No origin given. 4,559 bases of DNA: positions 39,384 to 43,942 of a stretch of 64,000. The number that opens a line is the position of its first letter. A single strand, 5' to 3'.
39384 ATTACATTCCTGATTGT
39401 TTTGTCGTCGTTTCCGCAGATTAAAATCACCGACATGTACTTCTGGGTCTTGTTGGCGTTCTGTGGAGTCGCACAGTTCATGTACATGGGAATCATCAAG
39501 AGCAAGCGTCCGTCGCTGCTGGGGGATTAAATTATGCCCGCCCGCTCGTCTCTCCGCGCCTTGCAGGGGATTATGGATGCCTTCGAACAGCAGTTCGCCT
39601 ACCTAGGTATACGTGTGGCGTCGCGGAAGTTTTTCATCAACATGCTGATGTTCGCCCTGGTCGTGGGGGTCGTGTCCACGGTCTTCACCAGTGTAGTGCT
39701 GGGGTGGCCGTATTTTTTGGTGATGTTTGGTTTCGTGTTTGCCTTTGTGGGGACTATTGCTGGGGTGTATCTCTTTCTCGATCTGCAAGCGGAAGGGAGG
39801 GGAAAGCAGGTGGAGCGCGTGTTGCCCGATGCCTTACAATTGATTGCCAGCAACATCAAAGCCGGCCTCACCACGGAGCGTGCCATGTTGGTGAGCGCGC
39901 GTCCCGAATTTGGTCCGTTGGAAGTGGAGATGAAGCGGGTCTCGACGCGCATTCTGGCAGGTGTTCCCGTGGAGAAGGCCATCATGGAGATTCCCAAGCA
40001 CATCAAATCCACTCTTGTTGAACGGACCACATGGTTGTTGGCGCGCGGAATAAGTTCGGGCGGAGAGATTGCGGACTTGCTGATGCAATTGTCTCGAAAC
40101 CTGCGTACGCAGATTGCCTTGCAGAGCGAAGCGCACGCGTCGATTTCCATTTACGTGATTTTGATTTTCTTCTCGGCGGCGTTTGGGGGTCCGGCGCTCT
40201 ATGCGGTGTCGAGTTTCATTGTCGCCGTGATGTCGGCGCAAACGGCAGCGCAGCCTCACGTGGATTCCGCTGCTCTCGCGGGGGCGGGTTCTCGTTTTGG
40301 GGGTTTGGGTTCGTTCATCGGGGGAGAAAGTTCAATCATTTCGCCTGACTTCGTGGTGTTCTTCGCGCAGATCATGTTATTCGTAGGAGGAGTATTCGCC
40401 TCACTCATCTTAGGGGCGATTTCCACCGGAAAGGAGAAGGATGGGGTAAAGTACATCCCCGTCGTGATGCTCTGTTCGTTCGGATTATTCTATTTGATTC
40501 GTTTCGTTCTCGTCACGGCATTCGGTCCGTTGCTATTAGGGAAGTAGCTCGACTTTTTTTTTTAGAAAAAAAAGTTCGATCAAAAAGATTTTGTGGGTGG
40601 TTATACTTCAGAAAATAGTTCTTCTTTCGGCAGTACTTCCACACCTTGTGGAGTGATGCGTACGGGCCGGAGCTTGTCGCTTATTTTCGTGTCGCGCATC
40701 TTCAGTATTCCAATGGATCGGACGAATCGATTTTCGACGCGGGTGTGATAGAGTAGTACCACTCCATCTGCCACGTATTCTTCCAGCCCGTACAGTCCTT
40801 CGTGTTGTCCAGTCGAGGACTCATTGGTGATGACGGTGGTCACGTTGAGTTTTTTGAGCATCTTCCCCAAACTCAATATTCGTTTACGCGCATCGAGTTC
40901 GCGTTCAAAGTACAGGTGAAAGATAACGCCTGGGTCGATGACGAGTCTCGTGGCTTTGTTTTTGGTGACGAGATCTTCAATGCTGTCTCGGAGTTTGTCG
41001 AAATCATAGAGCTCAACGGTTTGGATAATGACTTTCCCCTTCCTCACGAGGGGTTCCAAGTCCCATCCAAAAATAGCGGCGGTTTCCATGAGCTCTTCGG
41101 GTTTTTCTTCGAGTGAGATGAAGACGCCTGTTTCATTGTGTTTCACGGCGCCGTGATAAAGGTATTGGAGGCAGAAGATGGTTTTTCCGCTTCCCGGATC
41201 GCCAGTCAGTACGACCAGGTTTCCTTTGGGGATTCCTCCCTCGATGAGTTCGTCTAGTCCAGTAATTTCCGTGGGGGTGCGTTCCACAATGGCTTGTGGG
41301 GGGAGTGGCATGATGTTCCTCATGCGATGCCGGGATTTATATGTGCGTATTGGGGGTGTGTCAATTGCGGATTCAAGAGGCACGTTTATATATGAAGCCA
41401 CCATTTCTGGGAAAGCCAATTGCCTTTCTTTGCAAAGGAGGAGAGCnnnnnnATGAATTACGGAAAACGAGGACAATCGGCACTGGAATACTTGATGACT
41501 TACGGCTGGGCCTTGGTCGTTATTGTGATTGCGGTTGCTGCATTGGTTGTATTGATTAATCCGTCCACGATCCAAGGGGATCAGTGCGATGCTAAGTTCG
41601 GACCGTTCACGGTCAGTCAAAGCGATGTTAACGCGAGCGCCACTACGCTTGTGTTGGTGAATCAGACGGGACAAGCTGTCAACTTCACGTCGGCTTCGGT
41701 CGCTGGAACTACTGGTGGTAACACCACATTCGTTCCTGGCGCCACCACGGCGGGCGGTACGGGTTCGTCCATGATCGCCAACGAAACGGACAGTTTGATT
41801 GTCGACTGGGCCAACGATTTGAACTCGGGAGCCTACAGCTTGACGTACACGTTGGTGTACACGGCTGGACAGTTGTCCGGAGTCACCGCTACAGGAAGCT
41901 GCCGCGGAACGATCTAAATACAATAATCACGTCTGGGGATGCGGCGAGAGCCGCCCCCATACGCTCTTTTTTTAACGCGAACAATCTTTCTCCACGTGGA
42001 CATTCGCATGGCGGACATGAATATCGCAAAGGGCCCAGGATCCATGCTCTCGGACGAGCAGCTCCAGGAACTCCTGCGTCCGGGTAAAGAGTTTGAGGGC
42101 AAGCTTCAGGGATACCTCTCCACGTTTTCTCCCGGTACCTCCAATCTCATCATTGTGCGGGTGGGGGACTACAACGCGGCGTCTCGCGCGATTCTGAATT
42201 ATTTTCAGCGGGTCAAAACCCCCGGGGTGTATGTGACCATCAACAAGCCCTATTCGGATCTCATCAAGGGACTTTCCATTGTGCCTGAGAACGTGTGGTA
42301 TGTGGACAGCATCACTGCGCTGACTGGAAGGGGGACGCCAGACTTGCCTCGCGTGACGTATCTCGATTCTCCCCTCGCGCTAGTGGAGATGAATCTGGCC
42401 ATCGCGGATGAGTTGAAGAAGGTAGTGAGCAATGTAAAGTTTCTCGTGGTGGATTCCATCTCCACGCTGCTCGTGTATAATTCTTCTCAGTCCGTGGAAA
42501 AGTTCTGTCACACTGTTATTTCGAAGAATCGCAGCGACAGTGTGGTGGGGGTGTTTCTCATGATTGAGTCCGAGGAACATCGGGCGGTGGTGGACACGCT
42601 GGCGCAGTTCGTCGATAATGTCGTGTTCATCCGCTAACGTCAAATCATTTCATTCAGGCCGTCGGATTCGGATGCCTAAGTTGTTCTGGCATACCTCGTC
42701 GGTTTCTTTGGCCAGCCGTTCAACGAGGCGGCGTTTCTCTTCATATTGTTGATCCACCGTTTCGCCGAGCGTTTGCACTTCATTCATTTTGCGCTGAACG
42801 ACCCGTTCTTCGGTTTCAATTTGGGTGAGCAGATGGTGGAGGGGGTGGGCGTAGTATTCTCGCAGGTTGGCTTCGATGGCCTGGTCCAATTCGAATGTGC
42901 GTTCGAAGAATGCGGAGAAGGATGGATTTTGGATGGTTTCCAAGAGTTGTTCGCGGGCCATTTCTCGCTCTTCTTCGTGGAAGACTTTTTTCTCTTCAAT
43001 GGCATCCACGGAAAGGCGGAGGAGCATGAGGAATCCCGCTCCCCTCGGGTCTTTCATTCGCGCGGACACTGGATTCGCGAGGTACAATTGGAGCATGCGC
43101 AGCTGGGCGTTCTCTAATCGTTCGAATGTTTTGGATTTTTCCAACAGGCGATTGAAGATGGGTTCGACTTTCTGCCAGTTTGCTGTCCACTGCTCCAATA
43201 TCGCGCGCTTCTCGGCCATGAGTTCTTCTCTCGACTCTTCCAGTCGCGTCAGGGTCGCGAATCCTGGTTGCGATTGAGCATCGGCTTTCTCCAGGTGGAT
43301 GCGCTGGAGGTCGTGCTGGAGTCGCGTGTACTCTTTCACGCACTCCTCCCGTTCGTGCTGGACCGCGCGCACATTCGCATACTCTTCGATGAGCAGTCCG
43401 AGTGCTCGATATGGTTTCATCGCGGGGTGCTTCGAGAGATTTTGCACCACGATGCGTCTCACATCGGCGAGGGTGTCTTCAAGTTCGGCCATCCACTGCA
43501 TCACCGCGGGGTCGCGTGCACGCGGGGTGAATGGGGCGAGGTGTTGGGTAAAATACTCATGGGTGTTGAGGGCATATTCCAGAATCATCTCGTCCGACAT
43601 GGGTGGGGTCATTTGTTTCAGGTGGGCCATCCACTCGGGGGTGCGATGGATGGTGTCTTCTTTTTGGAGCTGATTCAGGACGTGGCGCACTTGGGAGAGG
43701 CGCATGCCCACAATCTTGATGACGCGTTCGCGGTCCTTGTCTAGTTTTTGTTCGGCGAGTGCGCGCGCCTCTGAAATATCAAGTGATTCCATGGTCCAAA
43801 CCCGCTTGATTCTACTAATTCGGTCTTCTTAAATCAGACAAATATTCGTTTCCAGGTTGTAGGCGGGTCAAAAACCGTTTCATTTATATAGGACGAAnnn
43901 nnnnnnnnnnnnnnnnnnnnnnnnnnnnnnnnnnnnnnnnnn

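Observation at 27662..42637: Atypical archaeal type-IV-filament locus: 11-gene operon with giant pilin-like proteins, Tad-like split platform and two KaiC-like genes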

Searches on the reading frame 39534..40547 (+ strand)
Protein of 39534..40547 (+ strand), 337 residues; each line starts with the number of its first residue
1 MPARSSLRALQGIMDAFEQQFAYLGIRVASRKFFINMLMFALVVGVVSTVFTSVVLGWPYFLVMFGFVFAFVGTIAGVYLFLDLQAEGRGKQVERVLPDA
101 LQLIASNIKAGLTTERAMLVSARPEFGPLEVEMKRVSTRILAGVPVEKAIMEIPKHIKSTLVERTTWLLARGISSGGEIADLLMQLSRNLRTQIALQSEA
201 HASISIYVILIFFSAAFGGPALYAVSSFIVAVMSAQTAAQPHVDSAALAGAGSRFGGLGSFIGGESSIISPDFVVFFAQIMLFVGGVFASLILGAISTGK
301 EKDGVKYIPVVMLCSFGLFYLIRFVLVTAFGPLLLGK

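Call 5: search_protein_families(library=pfam, max_evalue=0.01, proteins=[window:39534-40547:+])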
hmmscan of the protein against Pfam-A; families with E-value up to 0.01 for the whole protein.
window:39534-40547:+ (337 aa): 1 family
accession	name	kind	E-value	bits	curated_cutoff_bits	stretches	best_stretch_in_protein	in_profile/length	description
PF00482.28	T2SSF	-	1.4e-12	48.1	25.2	1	101-223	2-121/125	Type II secretion system (T2SS), protein F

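Call 21: search_protein_families(library=ncbifam, max_evalue=0.01, proteins=[window:39534-40547:+])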
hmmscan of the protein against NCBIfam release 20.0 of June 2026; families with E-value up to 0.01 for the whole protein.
window:39534-40547:+ (337 aa): 3 families
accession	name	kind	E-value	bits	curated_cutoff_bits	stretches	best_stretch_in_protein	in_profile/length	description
NF046075.1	UpsF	equivalog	0.001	18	400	1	50-213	271-423/484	membrane pilin protein UpsF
NF004704.2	PRK06041.1-2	equivalog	0.0017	17.2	550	1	37-225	273-462/555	archaellar assembly protein ArlJ/FlaJ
NF004705.1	PRK06041.1-3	equivalog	0.0022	17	400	1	32-198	188-348/465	archaellar assembly protein ArlJ/FlaJ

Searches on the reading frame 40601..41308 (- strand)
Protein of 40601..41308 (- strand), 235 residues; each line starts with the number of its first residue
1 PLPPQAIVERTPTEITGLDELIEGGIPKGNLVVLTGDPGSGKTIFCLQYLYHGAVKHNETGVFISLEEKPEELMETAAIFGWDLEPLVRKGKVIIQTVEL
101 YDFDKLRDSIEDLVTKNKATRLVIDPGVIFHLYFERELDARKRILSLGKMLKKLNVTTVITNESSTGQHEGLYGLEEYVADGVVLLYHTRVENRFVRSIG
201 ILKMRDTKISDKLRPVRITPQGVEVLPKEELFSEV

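Call 5: search_protein_families(library=pfam, max_evalue=0.01, proteins=[window:40601-41308:-])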
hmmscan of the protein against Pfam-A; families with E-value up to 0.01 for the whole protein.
window:40601-41308:- (235 aa): 8 families
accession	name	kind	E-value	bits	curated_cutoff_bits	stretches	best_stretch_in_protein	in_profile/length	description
PF06745.19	ATPase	-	3.4e-61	207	26.6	1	12-229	2-230/231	KaiC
PF13481.12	AAA_25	-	1.4e-08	35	27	1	8-84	12-98/195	AAA domain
PF03796.21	DnaB_C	-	5.7e-08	32.9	27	1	12-77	3-67/255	DnaB-like helicase C terminal domain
PF07088.17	GvpD_P-loop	-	0.00042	20.7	24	0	29-90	10-74/189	GvpD gas vesicle protein, P-loop domain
PF20720.3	nSTAND3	-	0.0029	17.8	27.2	1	29-56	17-44/155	Novel STAND NTPase 3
PF13191.12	AAA_16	-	0.004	18.1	32.6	1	14-73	8-63/167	AAA ATPase domain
PF00154.27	RecA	-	0.0051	16.7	27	1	10-69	32-91/262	recA bacterial DNA recombination protein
PF13401.12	AAA_22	-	0.0073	17.1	27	0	30-68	6-43/130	AAA domain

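Call 21: search_protein_families(library=ncbifam, max_evalue=0.01, proteins=[window:40601-41308:-])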
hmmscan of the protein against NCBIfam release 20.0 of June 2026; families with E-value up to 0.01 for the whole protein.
window:40601-41308:- (235 aa): 23 families
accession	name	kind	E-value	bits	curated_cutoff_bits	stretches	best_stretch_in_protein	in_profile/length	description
NF006799.0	PRK09302.1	equivalog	1.6e-50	172.1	408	1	7-227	9-240/515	circadian clock protein KaiC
TIGR03880.1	KaiC_arch_3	hypoth_equivalog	2.3e-43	148.3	249.45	1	15-231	2-223/224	KaiC domain-containing protein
TIGR03877.1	thermo_KaiC_1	hypoth_equivalog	2.5e-42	145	307.25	2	8-95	1-87/238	KaiC domain-containing protein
TIGR02655.1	circ_KaiC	equivalog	4.1e-37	128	546.25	1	11-228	3-231/484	circadian clock protein KaiC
TIGR03881.1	KaiC_arch_4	hypoth_equivalog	7.3e-33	114.2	247.8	1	9-221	1-223/231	KaiC domain-containing protein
NF004723.0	PRK06067.1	subfamily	2.5e-12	46.8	194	1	16-209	21-217/243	flagellar accessory protein FlaH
NF052589.1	ArlH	equivalog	1.9e-11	44.1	215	1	18-208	9-204/229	archaellum protein ArlH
TIGR02237.1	recomb_radB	equivalog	7.8e-09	35.7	172.4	1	18-169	1-154/210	DNA repair and recombination protein RadB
TIGR00665.1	DnaB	equivalog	9.1e-09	34.6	385.25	1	10-77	177-243/435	replicative DNA helicase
NF006320.0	PRK08533.1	equivalog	3.2e-08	33.5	215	1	18-129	13-121/230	flagellar accessory protein FlaH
TIGR03878.1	thermo_KaiC_2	hypoth_equivalog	2.4e-07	30.3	232.2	1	24-171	31-188/259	KaiC domain-containing protein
NF003301.0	PRK04301.1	equivalog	7.4e-07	28.6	259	1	8-189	80-274/316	DNA repair and recombination protein RadA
NF004629.0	PRK05973.1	equivalog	8e-07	28.3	156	1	25-85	60-119/237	DNA helicase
NF005852.0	PRK07773.1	equivalog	1.8e-06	26.5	780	1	10-74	199-262/886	replicative DNA helicase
TIGR03600.1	phage_DnaB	exception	6e-06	25.5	498.65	1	13-75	179-240/421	phage replicative helicase, DnaB family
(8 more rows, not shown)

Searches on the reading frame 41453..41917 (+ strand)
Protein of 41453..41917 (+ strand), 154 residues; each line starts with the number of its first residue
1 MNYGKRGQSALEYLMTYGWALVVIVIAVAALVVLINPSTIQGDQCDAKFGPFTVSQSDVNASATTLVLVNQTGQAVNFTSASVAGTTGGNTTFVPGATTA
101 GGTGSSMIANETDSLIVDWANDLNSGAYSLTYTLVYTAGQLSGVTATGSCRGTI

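Call 5: search_protein_families(library=pfam, max_evalue=0.01, proteins=[window:41453-41917:+])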
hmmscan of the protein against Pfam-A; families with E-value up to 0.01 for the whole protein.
window:41453-41917:+ (154 aa): 0 families

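Call 21: search_protein_families(library=ncbifam, max_evalue=0.01, proteins=[window:41453-41917:+])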
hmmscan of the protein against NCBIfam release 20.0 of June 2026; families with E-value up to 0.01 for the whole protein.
window:41453-41917:+ (154 aa): 0 families

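Call 22: search_protein_families(library=pfam, max_evalue=10, proteins=[window:41453-41917:+])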
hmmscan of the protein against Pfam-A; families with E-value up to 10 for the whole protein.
window:41453-41917:+ (154 aa): 1 family
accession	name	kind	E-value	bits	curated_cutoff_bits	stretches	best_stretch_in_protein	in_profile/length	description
PF22815.2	CatAgl_D1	-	0.063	13.7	27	1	52-103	25-75/159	Alpha-1,3-glucanase catalytic domain D1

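Call 40: search_solved_structures(query=window:41453-41917:+, max_evalue=1, show_alignments=3)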
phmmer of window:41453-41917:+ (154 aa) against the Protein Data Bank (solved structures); distinct sequences matched with E-value up to 1: 0.

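Call 43: find_homologous_proteins(query=window:41453-41917:+, max_evalue=0.001)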
Query window:41453-41917:+ (154 aa): 294 proteins with E <= 0.001 among 530 candidates; the best 120 are listed.
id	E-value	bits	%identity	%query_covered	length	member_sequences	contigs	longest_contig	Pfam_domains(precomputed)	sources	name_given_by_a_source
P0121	1.8e-90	318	100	100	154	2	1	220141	-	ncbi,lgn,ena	-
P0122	1.1e-85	303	94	100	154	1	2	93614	-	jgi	jgi:hypothetical protein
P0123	2.2e-85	302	94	100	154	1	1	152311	-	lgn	-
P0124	4.8e-73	262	91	91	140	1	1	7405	-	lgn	-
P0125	4.3e-67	243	75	100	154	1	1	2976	-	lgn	-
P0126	1.0e-66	241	77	100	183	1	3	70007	-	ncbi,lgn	-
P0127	3.9e-65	236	75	100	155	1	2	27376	-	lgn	-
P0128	6.3e-59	216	70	100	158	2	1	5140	-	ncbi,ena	ncbi:MAG: hypothetical protein AABX02_02505 [archaeon]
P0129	1.1e-58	215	73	100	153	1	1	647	-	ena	-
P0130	3.2e-58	214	72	100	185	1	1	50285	-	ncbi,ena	-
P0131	7.8e-58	213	69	100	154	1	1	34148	-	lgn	-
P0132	8.3e-58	212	72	97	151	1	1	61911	-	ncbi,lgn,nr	ncbi:MAG: hypothetical protein HY393_04255 [Candidatus Diapherotrites archaeon]|nr:hypothetical prot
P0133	2.5e-57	211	68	100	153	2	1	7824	-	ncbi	-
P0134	3.0e-56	207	69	100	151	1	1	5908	-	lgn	-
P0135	2.4e-55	205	68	100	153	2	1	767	-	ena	-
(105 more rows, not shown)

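Call 52: predict_structure(alignment_id=A1)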
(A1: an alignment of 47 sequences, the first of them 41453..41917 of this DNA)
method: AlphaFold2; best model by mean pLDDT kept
length: 154 residues; sequences in the alignment: 47
mean_pLDDT: 79.3   pTM: 0.60
mean pLDDT of the five models: 79.3, 75.3, 75.2, 73.5, 72.6
residues with pLDDT >= 90: 16; 70-90: 103; 50-70: 33; < 50: 2
segments of 3 or more residues with pLDDT < 50: none
pLDDT, mean of each block of 10 residues (from residue 1): 58 79 93 72 79 87 86 88 75 55 74 83 81 88 89 84
secondary structure, 60 per line:
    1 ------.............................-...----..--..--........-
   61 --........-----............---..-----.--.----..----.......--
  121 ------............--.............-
elements in order: H7-35 E52-59 E63-70 E76-87 E112-118 E127-138 E141-153

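Call 55: fold_search(model_id=the predicted structure, library=pdb)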
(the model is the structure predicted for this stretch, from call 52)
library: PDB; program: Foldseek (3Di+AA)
matches with E <= 10: 1074; with E <= 0.001: 0
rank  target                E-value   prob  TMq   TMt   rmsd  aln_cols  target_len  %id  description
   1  8fk7_A                2.5e-03  1.00  0.38  0.41  13.3       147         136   13  Structure of the Pyrobaculum calidifontis flagellar-like archaeal type IV pilus (released 2023-06-28)
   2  8q30_0                3.8e-03  1.00  0.34  0.36  14.5       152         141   16  Sulfolobus acidocaldarius AAP filament. (released 2024-03-06)
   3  2agc                  5.2e-03  0.96  0.31  0.30   8.3       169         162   11  Crystal Structure of mouse GM2- activator Protein (released 2005-10-25)
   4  3isy                  7.6e-03  1.00  0.36  0.45   7.9       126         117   13  Crystal structure of an intracellular proteinase inhibitor (ipi, bsu11130) from bacillus subtilis at 2.61 A resolution (released 2009-09-15)
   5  1yyc_MODEL_1_A        9.8e-03  1.00  0.47  0.42  17.1       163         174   15  Solution Structure of a putative late embryogenesis abundant (LEA) protein At2g46140.1 (released 2005-04-05)
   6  1xvs_A                1.1e-02  1.00  0.48  0.58   9.3       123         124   14  Crystal structure of apaG Protein from Vibrio cholerae (released 2004-12-14)
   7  3umn_A                1.1e-02  0.99  0.36  0.44   5.4       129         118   11  Crystal Structure of Lamin-B1 (released 2011-11-30)
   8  5kwy_C                1.2e-02  0.97  0.35  0.38   6.1       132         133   10  Structure of human NPC1 middle lumenal domain bound to NPC2 (released 2016-08-24)
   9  3umn_B                1.5e-02  0.99  0.36  0.44   5.3       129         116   11  Crystal Structure of Lamin-B1 (released 2011-11-30)
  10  4kkp_A                1.6e-02  0.99  0.36  0.26   7.1       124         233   12  Crystal structure of Vibrio cholerae RbmA (crystal form 2) (released 2013-05-22)
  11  3m7o_B                1.7e-02  0.97  0.37  0.41   6.4       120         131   12  Crystal structure of mouse MD-1 in complex with phosphatidylcholine (released 2010-06-09)
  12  1pu5_A                1.8e-02  0.89  0.32  0.31   8.0       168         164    9  GM2-activator Protein crystal structure (released 2004-06-29)
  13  3syp                  1.9e-02  0.94  0.33  0.20  14.1       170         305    9  Crystal structure of the G protein-gated inward rectifier K+ channel GIRK2 (Kir3.2) R201A mutant (released 2011-10-12)
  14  1tza_A                2.3e-02  1.00  0.50  0.57   9.3       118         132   15  X-ray structure of Northeast Structural Genomics Consortium target SoR45 (released 2004-07-27)
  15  7u6y_C                2.4e-02  0.91  0.32  0.19  14.2       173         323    9  Cryo-EM structure of the pancreatic ATP-sensitive potassium channel in the presence of glibenclamide and ATP with Kir6 (released 2022-08-31)
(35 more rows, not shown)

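Call 74: search_protein_families(library=pfam, alignment_id=A1, max_evalue=1)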
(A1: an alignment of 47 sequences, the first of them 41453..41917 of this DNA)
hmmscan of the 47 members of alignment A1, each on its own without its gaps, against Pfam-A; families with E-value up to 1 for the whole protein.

A. member 1, window:41453-41917:+ (154 aa): 1 family
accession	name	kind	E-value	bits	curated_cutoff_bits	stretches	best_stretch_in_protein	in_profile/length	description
PF22815.2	CatAgl_D1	-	0.063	13.7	27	1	52-103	25-75/159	Alpha-1,3-glucanase catalytic domain D1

B. families by the number of members that match (of 47 scanned): 43 families (the first 25 are shown)
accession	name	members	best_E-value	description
PF19077.6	Big_13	7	0.00069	Bacterial Ig-like domain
PF10633.15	NPCBM_assoc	3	0.054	NPCBM-associated, NEW3 domain of alpha-galactosidase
PF10242.14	L_HMGIC_fpl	3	0.074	Lipoma HMGIC fusion partner-like protein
PF22544.2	HYDIN_VesB_CFA65-like_Ig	2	0.00098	HYDIN/CFA65/VesB-like, Ig-like domain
PF14524.12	Wzt_C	2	0.0061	Wzt C-terminal domain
PF18957.6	RibLong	2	0.0078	Long Rib domain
PF23673.1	DUF7154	2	0.02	Domain of unknown function (DUF7154)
PF18962.6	Por_Secre_tail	2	0.037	Secretion system C-terminal sorting domain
PF02883.26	Alpha_adaptinC2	2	0.051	Adaptin C-terminal domain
PF16403.11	Bact_surface_Ig-like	2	0.071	Bacterial surface protein, Ig-like domain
PF09394.16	Inhibitor_I42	2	0.081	Chagasin family peptidase inhibitor I42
PF23959.1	DUF7288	1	0.00028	Family of unknown function (DUF7288)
PF25551.1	DUF7929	1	0.00083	Domain of unknown function (DUF7929)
PF17892.7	Cadherin_5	1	0.0013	Cadherin-like domain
PF01307.22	Plant_vir_prot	1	0.0077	Plant viral movement protein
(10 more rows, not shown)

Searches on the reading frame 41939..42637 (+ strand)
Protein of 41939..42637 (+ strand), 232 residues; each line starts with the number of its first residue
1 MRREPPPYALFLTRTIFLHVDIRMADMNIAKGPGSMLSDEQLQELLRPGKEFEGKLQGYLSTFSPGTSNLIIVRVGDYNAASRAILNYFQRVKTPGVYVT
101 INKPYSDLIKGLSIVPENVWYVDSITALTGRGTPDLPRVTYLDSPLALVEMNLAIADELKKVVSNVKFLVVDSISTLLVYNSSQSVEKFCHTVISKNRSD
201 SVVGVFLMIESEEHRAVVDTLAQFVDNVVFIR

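Call 5: search_protein_families(library=pfam, max_evalue=0.01, proteins=[window:41939-42637:+])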
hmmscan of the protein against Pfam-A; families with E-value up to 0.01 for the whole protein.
window:41939-42637:+ (232 aa): 1 family
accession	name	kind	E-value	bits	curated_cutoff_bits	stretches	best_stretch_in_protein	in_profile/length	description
PF24336.1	DUF7504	-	3e-09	38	27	1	134-229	80-177/179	Family of unknown function (DUF7504)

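Call 21: search_protein_families(library=ncbifam, max_evalue=0.01, proteins=[window:41939-42637:+])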
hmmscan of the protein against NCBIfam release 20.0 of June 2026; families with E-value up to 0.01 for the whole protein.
window:41939-42637:+ (232 aa): 0 families

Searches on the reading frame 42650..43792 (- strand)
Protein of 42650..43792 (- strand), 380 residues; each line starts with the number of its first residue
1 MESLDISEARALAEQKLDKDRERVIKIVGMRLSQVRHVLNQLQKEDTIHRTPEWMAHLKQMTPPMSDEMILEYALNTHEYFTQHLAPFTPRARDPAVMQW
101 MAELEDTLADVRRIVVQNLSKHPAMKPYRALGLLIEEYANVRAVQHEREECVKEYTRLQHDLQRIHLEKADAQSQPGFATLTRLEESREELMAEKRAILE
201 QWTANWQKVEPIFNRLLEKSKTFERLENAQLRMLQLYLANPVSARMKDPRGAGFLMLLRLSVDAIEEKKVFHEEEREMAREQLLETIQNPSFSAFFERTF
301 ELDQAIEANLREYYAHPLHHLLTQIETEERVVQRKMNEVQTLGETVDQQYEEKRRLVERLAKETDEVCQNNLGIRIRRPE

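Call 5: search_protein_families(library=pfam, max_evalue=0.01, proteins=[window:42650-43792:-])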
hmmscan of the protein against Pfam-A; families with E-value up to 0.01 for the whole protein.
window:42650-43792:- (380 aa): 0 families
